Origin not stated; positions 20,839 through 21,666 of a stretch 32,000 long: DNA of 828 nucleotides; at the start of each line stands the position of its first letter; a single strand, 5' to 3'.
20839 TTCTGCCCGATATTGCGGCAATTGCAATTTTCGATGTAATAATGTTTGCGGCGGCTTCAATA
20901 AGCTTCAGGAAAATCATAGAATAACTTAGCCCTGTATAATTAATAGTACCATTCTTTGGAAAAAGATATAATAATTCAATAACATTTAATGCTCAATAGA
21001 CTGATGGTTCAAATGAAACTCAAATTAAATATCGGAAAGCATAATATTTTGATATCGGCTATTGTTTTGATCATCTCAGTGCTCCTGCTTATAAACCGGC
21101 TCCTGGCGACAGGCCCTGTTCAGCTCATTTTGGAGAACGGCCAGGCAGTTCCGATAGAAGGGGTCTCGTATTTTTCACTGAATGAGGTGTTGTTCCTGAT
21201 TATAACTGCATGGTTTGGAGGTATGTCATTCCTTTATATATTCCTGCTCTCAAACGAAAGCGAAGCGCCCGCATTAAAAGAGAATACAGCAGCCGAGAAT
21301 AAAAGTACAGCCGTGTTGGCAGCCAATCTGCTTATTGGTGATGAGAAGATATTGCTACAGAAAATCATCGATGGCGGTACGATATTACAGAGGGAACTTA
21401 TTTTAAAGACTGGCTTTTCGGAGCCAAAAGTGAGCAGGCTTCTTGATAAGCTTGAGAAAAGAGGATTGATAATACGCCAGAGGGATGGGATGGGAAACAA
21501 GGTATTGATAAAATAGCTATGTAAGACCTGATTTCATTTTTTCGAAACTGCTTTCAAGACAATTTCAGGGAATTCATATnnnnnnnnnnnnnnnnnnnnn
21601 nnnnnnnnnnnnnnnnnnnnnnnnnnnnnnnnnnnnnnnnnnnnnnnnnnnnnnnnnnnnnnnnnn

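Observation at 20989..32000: Duplicated, promoter-sharing envelope module built around a MacB-type ABC transporter with a CARDB-like surface partner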

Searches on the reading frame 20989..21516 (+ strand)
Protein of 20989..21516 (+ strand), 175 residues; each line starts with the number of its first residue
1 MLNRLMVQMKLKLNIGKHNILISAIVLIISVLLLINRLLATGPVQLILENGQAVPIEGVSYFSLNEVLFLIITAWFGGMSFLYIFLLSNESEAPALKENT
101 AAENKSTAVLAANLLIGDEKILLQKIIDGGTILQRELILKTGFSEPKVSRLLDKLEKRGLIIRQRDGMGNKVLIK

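Call 3: search_protein_families(library=pfam, proteins=[window:20989-21516:+], max_evalue=0.1)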
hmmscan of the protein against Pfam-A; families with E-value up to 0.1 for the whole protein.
window:20989-21516:+ (175 aa): 10 families
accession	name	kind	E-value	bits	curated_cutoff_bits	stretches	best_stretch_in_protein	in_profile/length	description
PF24034.1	DUF7343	-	6e-09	36.1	27.6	1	127-172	13-59/62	Domain of unknown function (DUF7343)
PF12802.13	MarR_2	-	1.5e-07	31.9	27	1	127-167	15-56/61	MarR family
PF01047.28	MarR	-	4.4e-05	23.7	24.6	1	130-166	16-52/59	MarR family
PF13412.12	HTH_24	-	8.5e-05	22.5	21.9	1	129-161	15-47/48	Winged helix-turn-helix DNA-binding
PF01978.25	TrmB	-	0.016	15.5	25.6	1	135-165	26-56/68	Sugar-specific transcriptional regulator TrmB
PF22381.2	Staph_reg_Sar_Rot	-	0.029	14.9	27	1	132-166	30-63/85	Transcriptional regulator SarA/Rot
PF13545.12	HTH_Crp_2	-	0.029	14.8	27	1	141-165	32-57/70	Crp-like helix-turn-helix domain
PF13730.12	HTH_36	-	0.041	14.1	25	1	140-161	34-55/55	Helix-turn-helix domain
PF09339.16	HTH_IclR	-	0.048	13.9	22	1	135-161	22-48/52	IclR helix-turn-helix domain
PF00325.26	Crp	-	0.052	13.7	21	0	148-161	19-32/32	Bacterial regulatory proteins, crp family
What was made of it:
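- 20989..21516 (+): 2-TM membrane-tethered wHTH regulator (DUF7343), here called TMwHTH1. Pfam DUF7343 36.1 bits against cut-off 27.6 (call 3).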

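Call 12: search_protein_families(library=ncbifam, proteins=[window:20989-21516:+], max_evalue=0.01)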
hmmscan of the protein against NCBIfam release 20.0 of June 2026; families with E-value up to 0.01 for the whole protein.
window:20989-21516:+ (175 aa): 2 families
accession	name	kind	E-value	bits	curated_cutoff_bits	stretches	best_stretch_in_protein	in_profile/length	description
NF033788.1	HTH_metalloreg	subfamily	0.0047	16.7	55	1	136-167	30-61/77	metalloregulator ArsR/SmtB family transcription factor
NF040939.2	trans_reg_lrs14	equivalog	0.0053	16.8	90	1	122-167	26-72/103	Lrs14 family HTH-type transcriptional regulator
